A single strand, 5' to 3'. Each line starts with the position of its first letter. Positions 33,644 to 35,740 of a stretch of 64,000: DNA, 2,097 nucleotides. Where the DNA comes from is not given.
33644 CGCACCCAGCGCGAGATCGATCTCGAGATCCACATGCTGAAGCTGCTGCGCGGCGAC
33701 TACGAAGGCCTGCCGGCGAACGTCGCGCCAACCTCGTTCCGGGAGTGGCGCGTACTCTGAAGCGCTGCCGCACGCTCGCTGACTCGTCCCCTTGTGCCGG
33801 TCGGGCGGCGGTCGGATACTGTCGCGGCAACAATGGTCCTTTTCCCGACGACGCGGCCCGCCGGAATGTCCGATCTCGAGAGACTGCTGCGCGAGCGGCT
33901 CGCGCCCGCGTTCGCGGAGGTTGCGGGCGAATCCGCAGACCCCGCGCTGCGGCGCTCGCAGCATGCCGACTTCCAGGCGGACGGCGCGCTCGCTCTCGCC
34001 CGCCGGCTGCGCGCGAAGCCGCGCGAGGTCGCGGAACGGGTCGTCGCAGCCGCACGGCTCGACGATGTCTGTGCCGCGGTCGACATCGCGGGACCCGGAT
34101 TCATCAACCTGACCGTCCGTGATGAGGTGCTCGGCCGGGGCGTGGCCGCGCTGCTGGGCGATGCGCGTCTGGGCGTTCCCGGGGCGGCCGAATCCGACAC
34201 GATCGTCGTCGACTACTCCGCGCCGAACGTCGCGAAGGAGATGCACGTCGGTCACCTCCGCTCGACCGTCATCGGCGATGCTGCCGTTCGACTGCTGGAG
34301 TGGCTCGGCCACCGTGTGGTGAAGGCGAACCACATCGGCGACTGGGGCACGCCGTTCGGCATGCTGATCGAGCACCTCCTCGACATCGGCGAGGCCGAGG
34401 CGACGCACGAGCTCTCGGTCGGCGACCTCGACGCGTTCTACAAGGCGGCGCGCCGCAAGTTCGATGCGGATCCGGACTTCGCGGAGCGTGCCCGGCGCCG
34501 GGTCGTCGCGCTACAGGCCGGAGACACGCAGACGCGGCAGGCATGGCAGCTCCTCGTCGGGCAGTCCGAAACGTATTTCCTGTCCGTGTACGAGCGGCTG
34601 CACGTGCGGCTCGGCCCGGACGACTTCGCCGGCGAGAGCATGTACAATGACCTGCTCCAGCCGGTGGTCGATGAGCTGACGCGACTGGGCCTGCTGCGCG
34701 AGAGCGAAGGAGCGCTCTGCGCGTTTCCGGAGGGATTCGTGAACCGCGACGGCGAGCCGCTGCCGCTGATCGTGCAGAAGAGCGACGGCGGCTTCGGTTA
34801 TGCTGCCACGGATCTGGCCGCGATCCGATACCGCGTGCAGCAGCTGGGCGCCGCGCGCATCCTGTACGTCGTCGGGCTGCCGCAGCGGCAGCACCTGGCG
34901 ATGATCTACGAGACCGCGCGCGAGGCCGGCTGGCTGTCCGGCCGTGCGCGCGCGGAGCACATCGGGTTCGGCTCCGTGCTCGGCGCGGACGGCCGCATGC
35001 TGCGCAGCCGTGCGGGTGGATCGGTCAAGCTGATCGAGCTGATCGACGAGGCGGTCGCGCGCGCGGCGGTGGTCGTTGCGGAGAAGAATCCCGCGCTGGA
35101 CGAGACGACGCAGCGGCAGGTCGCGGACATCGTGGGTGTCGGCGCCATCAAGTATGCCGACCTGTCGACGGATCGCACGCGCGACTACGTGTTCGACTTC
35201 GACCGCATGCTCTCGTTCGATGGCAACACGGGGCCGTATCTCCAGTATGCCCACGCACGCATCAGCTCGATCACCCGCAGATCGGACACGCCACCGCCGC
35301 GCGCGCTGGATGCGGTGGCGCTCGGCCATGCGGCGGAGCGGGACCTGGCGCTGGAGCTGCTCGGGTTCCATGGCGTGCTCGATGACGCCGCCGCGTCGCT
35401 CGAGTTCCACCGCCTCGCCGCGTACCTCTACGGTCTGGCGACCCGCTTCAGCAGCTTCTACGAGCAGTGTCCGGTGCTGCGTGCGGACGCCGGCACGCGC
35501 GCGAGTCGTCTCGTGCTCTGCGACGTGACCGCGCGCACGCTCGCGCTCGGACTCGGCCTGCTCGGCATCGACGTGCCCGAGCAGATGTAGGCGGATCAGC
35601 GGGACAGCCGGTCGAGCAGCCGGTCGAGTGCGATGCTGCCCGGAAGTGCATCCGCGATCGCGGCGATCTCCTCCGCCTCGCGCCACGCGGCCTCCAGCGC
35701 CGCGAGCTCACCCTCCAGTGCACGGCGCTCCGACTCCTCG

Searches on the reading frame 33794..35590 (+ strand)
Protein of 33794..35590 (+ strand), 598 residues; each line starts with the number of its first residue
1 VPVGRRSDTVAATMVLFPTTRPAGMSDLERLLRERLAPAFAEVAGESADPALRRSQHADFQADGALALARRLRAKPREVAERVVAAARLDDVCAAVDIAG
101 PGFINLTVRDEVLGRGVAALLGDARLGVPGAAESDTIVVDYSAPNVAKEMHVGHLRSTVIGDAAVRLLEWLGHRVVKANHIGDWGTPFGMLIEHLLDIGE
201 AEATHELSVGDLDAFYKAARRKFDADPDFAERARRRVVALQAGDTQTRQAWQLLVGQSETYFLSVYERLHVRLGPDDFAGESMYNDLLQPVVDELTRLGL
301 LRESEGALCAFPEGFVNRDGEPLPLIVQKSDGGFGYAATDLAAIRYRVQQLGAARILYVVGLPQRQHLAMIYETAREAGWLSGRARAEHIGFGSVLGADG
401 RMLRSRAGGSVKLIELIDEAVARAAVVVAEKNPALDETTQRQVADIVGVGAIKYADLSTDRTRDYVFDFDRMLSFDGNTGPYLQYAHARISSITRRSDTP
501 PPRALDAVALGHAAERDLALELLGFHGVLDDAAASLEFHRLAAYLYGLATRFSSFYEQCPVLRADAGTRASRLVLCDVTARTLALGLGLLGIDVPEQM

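Call 79: search_protein_families(library=pfam, proteins=[window:33794-35590:+], max_evalue=0.001)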
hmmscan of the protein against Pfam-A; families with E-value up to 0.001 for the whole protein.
window:33794-35590:+ (598 aa): 3 families
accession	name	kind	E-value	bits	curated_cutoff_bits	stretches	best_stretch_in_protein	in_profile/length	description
PF00750.26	tRNA-synt_1d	-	4.1e-109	365.2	23.3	1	119-469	4-349/349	tRNA synthetases class I (R), catalytic domain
PF05746.21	DALR_1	-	5.3e-32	110.8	22.3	1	483-598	1-117/117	DALR anticodon binding domain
PF03485.21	Arg_tRNA_synt_N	-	2.4e-16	60.6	21.5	1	29-107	4-84/85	Arginyl tRNA synthetase N terminal domain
